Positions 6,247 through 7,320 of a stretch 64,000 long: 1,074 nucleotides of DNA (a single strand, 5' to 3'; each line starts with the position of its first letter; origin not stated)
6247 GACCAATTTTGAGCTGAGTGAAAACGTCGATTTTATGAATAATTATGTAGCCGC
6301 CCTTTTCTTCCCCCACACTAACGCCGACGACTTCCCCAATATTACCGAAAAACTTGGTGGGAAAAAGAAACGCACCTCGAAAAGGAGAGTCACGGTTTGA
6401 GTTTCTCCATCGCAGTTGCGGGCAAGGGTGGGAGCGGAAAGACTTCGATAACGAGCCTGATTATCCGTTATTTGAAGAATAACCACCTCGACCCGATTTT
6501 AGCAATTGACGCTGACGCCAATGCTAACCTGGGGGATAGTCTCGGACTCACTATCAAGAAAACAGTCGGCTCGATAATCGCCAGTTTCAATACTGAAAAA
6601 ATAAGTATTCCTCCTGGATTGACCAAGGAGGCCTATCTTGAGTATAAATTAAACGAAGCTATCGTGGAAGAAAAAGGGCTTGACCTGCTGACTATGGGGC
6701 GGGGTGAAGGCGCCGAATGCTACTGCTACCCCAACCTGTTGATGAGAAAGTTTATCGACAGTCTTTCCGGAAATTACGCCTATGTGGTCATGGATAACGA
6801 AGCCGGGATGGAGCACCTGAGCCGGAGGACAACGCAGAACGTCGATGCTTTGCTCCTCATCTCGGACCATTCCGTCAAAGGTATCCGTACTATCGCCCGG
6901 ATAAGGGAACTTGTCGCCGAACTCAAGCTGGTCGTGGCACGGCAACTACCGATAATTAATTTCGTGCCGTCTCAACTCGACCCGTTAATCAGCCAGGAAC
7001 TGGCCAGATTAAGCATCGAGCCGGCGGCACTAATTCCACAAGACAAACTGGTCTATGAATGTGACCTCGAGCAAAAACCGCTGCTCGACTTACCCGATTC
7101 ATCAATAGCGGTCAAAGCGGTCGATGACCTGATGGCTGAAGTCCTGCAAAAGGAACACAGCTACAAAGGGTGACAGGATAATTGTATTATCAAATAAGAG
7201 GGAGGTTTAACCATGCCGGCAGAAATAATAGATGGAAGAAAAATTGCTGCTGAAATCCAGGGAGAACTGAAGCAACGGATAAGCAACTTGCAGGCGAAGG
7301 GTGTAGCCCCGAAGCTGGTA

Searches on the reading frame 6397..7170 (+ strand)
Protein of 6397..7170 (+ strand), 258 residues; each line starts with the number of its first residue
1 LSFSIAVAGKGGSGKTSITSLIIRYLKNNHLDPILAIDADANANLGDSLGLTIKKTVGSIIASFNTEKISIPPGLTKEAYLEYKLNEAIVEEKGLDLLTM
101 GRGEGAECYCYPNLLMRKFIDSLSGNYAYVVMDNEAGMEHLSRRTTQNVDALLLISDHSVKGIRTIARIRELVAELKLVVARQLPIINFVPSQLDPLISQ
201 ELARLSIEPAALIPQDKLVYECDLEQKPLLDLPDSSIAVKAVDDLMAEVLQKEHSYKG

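Call 10: search_protein_families(library=pfam, proteins=[window:6397-7170:+], max_evalue=0.00001)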
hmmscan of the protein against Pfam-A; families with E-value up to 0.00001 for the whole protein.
window:6397-7170:+ (258 aa): 2 families
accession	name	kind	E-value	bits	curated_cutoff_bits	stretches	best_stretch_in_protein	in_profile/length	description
PF01656.29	CbiA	-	2.2e-10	41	25.4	1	6-228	3-124/125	CobQ/CobB/MinD/ParA nucleotide binding domain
PF13614.12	AAA_31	-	5e-07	30.3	27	1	9-178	9-169/177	AAA domain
